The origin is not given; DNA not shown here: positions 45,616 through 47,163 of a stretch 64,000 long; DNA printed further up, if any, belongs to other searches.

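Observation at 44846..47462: SOS-controlled translesion polymerase cassette (uvrX-yolD-like) with two Cheo boxes, bracketed by plus-strand morons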

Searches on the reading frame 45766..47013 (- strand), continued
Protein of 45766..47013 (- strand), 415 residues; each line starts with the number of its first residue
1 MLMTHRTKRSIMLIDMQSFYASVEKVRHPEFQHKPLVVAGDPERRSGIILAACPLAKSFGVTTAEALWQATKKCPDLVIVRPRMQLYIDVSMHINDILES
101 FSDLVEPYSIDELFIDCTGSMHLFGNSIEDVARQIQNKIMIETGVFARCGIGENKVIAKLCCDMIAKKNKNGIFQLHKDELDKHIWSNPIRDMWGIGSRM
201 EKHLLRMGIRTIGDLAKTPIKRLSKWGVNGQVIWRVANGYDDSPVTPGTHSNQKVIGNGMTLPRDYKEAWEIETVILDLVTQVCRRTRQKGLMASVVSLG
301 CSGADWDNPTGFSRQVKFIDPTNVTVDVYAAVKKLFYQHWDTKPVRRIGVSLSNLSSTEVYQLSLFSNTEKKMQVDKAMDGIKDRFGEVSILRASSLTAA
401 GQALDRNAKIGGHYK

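Call 13: find_related_loci(query=window:45766-47007:-, collection=genome_contigs, flank=4000)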
Query window:45766-47007:- (413 aa) in genome_contigs; peptide patterns used: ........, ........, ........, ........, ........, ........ (x = any residue, [..] = any of these).
165 stretches matched a pattern; 45 encode a relative of the query (tblastn E <= 1e-3); 42 distinct loci.
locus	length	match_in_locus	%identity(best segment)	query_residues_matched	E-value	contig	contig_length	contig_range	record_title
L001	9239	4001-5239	79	1-413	0e+0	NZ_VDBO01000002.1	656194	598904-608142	Paenibacillus sinopodophylli strain CCTCC AB 2016047 NODE_2_length_656194_cov_471.502237, whole genome shotgun sequence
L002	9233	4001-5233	71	4-413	0e+0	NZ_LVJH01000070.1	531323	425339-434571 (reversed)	Paenibacillus glacialis strain DSM 22343 PGLA70, whole genome shotgun sequence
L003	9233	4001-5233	70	4-413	0e+0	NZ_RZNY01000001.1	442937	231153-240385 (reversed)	Paenibacillus anaericanus strain DSM 15890 Scaffold1, whole genome shotgun sequence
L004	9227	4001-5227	70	6-413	0e+0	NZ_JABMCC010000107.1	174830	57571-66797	Paenibacillus taichungensis strain DSM 19942 k141_164, whole genome shotgun sequence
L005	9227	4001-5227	70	6-413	0e+0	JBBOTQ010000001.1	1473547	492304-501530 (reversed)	Priestia sp. FSL H7-0729 PS01415_SAMN25893906_1, whole genome shotgun sequence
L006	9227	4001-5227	70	6-413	0e+0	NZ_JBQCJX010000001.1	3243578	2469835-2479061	Paenibacillus sp. SAF-068 NODE_1_length_3243578_cov_551.610037, whole genome shotgun sequence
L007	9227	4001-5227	69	6-413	0e+0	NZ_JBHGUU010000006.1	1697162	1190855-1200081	MAG: Paenibacillus sp. isolate bin.014_ECombo k141_127707, whole genome shotgun sequence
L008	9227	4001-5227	70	6-413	0e+0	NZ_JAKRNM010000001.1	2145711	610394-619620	Paenibacillus sp. ACRRY NODE_1_length_2145711_cov_18.551965_pilon, whole genome shotgun sequence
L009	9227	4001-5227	69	6-413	0e+0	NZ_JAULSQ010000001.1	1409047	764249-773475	Paenibacillus sp. ClWae2A ClWae2A, whole genome shotgun sequence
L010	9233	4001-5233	70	4-413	0e+0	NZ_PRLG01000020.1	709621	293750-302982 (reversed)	Paenibacillus illinoisensis strain E3 NODE_121_length_709581_cov_251.871002, whole genome shotgun sequence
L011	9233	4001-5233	70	4-413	0e+0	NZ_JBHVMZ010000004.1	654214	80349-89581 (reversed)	Paenibacillus sp. NPDC057886 NPDC057886_T32_C2.ctg-0004, whole genome shotgun sequence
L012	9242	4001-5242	69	1-413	0e+0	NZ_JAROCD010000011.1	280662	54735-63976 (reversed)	Paenibacillus vandeheii strain F6_3S_P_1C NODE_11_length_280662_cov_205.114949, whole genome shotgun sequence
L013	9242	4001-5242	69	1-413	0e+0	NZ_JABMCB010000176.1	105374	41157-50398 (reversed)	Paenibacillus xylanilyticus strain LMG 21957 k141_255, whole genome shotgun sequence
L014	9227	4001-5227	71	6-413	0e+0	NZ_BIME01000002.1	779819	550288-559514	Paenibacillus illinoisensis NBRC 15959 PIL01S_CON000002, whole genome shotgun sequence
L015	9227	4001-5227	70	6-413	0e+0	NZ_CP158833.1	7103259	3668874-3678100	Paenibacillus amylolyticus strain PAE4 chromosome, complete genome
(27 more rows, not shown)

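Call 14: find_encoding_contigs(protein=P0001, flank=10000, max_places=3)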
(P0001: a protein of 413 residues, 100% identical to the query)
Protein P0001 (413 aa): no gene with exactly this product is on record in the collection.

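Call 23: search_protein_families(library=ncbifam, proteins=[window:45766-47007:-], max_evalue=0.1)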
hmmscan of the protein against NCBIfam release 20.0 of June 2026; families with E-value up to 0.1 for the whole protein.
window:45766-47007:- (413 aa): 10 families
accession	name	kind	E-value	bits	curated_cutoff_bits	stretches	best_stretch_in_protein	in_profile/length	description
NF002848.0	PRK03103.1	subfamily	1.2e-187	623.4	381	1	5-413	2-410/410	DNA polymerase IV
NF002492.0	PRK01810.1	equivalog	3.5e-90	302.7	399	1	3-396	6-396/412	DNA polymerase IV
NF002751.0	PRK02794.1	equivalog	5.1e-70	236.5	371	1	6-397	37-420/425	DNA polymerase IV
NF003015.0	PRK03858.1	subfamily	8e-66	222.7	367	1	4-397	4-388/399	DNA polymerase IV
NF002677.0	PRK02406.1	equivalog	1.9e-64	218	256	1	4-357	3-347/357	DNA polymerase IV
NF002882.0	PRK03348.1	equivalog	7.8e-62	209.5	389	1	4-377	2-366/461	DNA polymerase IV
NF010731.0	PRK14133.1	equivalog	2.5e-53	181.6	362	1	6-366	2-349/352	DNA polymerase IV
NF002883.0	PRK03352.1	equivalog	1.5e-47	162.5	330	1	6-351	4-340/347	DNA polymerase IV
NF002955.0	PRK03609.1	subfamily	3.1e-38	131.8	431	2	11-222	4-215/422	translesion error-prone DNA polymerase V subunit UmuC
NF002292.0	PRK01216.1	equivalog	6.5e-38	130.6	339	1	9-356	3-342/351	DNA polymerase IV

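Call 29: get_annotated_region(hit=H19, flank=2500)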
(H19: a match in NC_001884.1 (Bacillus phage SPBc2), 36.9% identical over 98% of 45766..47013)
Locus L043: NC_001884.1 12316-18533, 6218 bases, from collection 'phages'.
description: Bacillus phage SPBc2, complete genome.
organism: Bacillus phage SPBc2 (NCBI taxid 2932878)
taxonomy: Viruses; Duplodnaviria; Heunggongvirae; Uroviricota; Caudoviricetes; Spbetavirus; Spbetavirus SPbeta
host: Bacillus subtilis; source: -; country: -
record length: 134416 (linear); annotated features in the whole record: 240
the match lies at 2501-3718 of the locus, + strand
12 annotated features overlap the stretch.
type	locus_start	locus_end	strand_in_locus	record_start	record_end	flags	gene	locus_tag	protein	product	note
CDS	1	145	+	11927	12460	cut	yokL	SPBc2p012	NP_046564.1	acetyltransferase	-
CDS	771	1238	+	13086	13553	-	yolA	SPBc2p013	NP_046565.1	YolA family protein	-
CDS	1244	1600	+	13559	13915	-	yolB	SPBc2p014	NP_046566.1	hypothetical protein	-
stem_loop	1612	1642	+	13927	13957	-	-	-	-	-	-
CDS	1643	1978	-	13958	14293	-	yolC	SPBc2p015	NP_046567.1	hypothetical protein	-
CDS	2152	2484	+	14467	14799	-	yolD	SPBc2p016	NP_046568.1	YolD-like family protein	-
CDS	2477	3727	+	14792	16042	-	yolE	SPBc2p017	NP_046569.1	DNA polymerase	-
CDS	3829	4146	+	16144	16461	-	yolF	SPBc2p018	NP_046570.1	sublancin immunity protein SunI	-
stem_loop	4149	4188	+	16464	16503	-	-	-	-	-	-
CDS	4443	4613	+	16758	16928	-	yolG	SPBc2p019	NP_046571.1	bacteriocin sublancin-168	putative bacteriocin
stem_loop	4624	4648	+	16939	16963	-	-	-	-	-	-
CDS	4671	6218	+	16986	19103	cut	yolH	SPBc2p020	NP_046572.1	ABC transporter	probable bacteriocin exporter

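Call 33: search_protein_families(library=phrogs, proteins=[window:45766-47007:-], max_evalue=0.01)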
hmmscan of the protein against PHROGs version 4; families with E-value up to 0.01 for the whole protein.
window:45766-47007:- (413 aa): 2 families
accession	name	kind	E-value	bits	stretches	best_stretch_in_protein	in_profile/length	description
phrog_1268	-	DNA, RNA and nucleotide metabolism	1.2e-113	381.2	1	7-413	2-415/425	DNA polymerase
phrog_14662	-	unknown function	1.5e-18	68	1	252-412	10-175/186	-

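Call 36: find_encoding_contigs(protein=P0003, flank=10000, max_places=2)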
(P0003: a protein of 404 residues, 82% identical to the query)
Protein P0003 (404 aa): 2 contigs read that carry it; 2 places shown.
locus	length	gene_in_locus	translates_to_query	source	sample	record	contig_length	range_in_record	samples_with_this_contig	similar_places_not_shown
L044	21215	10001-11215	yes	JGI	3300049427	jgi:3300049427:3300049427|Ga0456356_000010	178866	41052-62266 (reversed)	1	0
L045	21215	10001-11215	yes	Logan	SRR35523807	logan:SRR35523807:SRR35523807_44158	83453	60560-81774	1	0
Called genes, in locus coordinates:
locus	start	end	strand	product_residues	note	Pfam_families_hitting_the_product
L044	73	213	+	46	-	-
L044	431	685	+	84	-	-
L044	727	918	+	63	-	-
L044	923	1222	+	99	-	-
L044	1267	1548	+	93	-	-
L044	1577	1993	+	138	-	-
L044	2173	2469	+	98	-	-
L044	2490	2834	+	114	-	-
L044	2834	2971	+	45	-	-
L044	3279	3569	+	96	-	-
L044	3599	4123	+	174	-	-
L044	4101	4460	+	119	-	-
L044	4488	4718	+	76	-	-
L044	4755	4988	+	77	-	-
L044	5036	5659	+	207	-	PF07352:Phage_Mu_Gam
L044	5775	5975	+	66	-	-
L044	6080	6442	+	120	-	PF24203:Phage_ProQ_C_like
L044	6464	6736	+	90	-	-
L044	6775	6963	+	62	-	-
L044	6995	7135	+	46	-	-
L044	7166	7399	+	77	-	-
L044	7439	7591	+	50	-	-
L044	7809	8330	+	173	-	PF01844:HNH (weak)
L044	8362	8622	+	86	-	-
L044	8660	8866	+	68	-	-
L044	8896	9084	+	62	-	-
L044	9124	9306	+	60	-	-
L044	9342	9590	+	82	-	-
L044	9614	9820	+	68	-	-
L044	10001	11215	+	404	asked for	PF00817:IMS, PF21999:IMS_HHH_1 (weak), PF11799:IMS_C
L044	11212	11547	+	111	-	PF08863:YolD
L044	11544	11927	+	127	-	PF26325:YhjD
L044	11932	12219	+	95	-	-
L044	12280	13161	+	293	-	PF09414:RNA_ligase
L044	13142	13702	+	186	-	-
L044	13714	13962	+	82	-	-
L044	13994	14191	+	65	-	-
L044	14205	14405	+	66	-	-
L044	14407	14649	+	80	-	-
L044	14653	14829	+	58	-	-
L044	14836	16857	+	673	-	PF00580:UvrD-helicase, PF13245:AAA_19, PF13361:UvrD_C, PF13538:UvrD_C_2 (faint)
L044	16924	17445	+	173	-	PF26927:Phage_SPbeta_YorH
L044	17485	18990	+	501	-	-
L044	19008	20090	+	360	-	-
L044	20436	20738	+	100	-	-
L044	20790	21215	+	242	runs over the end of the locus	-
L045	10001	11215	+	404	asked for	PF00817:IMS, PF21999:IMS_HHH_1 (weak), PF11799:IMS_C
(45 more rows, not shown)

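Call 37: find_encoding_contigs(protein=P0030, flank=10000, max_places=2)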
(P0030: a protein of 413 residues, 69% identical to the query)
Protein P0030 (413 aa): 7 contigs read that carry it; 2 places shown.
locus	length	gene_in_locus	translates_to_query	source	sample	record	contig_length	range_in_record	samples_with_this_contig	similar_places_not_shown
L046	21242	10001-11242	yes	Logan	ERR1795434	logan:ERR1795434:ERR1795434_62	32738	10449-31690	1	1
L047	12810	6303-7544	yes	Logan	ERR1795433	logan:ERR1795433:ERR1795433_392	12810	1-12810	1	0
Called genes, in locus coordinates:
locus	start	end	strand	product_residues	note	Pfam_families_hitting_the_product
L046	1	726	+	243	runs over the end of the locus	PF02086:MethyltransfD12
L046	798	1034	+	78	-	-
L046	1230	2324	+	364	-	-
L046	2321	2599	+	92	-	-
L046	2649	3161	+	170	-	PF05565:Sipho_Gp157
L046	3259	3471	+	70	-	-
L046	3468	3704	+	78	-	-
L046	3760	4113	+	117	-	-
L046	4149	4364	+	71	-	-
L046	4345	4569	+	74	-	-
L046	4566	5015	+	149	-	-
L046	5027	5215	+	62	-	-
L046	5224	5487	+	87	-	-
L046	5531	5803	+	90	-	-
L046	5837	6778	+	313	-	-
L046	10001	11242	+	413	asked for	PF00817:IMS, PF21999:IMS_HHH_1 (weak), PF11799:IMS_C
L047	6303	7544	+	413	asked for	PF00817:IMS, PF21999:IMS_HHH_1 (weak), PF11799:IMS_C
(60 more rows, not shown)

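Call 42: find_related_loci(query=window:45766-47007:-, collection=viral_contigs, flank=6000)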
Query window:45766-47007:- (413 aa) in viral_contigs; peptide patterns used: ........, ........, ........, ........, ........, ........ (x = any residue, [..] = any of these).
15 stretches matched a pattern; 12 encode a relative of the query (tblastn E <= 1e-3); 11 distinct loci.
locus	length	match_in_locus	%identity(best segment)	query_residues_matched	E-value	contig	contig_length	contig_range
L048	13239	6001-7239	81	1-413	0e+0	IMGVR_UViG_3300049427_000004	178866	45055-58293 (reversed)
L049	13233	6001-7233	69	4-413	0e+0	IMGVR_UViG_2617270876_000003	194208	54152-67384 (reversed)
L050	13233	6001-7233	70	4-413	0e+0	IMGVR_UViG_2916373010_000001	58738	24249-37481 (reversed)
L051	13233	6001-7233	69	4-413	0e+0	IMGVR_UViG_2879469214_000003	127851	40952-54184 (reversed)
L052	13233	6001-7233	69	4-413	0e+0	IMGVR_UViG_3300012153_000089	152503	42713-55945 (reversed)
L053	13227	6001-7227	67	7-413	0e+0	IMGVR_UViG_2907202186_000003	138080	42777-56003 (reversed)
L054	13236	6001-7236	66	4-413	0e+0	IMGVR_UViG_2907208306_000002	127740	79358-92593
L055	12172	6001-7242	68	1-413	0e+0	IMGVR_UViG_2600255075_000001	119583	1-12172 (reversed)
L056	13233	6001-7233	68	4-413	0e+0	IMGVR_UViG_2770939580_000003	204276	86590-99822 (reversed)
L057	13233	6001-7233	66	4-413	0e+0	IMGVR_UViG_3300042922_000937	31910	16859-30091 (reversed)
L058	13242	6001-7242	69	1-413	0e+0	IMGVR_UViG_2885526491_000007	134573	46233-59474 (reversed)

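Call 47: search_solved_structures(query=window:45766-47007:-, max_evalue=1e-20, show_alignments=2)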
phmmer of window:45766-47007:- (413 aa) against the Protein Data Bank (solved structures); distinct sequences matched with E-value up to 1e-20: 44.
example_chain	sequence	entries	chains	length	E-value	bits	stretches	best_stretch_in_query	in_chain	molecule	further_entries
7yll_A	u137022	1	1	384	1.9e-39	139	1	6-395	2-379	DNA polymerase IV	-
4ir1_F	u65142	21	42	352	5.2e-36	127.6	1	7-287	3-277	DNA polymerase IV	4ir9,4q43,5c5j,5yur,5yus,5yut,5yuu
4r8u_A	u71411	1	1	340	7.6e-36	127.1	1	7-286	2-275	DNA polymerase IV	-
4r8u_B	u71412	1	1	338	1.3e-35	126.3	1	7-286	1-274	DNA polymerase IV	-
6jup_F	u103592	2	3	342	3.1e-35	125.1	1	7-286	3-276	DNA polymerase IV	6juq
6juq_A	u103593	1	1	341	3.6e-35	124.9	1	7-286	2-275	DNA polymerase IV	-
4irc_F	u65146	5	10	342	2.2e-34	122.3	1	7-286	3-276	DNA polymerase IV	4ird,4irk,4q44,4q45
6juo_A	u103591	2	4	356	1.3e-25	93.4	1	9-350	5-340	DNA polymerase IV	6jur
6jun_F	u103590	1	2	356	1.3e-25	93.4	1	9-350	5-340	DNA polymerase IV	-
4f4z_B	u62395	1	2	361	2.8e-25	92.3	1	9-354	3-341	DNA polymerase IV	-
2w9b_A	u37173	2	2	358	4.9e-25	91.5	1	7-281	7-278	DNA POLYMERASE IV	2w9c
4gc7_A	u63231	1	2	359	5.6e-25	91.3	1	6-281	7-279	DNA polymerase IV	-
2bq3_A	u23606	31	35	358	5.7e-25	91.3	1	7-281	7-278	DNA POLYMERASE IV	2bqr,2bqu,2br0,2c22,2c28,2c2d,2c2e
3v6h_A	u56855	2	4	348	6.3e-25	91.1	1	7-280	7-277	DNA polymerase IV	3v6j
3pvx_A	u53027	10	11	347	6.6e-25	91.1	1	7-280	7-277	DNA polymerase IV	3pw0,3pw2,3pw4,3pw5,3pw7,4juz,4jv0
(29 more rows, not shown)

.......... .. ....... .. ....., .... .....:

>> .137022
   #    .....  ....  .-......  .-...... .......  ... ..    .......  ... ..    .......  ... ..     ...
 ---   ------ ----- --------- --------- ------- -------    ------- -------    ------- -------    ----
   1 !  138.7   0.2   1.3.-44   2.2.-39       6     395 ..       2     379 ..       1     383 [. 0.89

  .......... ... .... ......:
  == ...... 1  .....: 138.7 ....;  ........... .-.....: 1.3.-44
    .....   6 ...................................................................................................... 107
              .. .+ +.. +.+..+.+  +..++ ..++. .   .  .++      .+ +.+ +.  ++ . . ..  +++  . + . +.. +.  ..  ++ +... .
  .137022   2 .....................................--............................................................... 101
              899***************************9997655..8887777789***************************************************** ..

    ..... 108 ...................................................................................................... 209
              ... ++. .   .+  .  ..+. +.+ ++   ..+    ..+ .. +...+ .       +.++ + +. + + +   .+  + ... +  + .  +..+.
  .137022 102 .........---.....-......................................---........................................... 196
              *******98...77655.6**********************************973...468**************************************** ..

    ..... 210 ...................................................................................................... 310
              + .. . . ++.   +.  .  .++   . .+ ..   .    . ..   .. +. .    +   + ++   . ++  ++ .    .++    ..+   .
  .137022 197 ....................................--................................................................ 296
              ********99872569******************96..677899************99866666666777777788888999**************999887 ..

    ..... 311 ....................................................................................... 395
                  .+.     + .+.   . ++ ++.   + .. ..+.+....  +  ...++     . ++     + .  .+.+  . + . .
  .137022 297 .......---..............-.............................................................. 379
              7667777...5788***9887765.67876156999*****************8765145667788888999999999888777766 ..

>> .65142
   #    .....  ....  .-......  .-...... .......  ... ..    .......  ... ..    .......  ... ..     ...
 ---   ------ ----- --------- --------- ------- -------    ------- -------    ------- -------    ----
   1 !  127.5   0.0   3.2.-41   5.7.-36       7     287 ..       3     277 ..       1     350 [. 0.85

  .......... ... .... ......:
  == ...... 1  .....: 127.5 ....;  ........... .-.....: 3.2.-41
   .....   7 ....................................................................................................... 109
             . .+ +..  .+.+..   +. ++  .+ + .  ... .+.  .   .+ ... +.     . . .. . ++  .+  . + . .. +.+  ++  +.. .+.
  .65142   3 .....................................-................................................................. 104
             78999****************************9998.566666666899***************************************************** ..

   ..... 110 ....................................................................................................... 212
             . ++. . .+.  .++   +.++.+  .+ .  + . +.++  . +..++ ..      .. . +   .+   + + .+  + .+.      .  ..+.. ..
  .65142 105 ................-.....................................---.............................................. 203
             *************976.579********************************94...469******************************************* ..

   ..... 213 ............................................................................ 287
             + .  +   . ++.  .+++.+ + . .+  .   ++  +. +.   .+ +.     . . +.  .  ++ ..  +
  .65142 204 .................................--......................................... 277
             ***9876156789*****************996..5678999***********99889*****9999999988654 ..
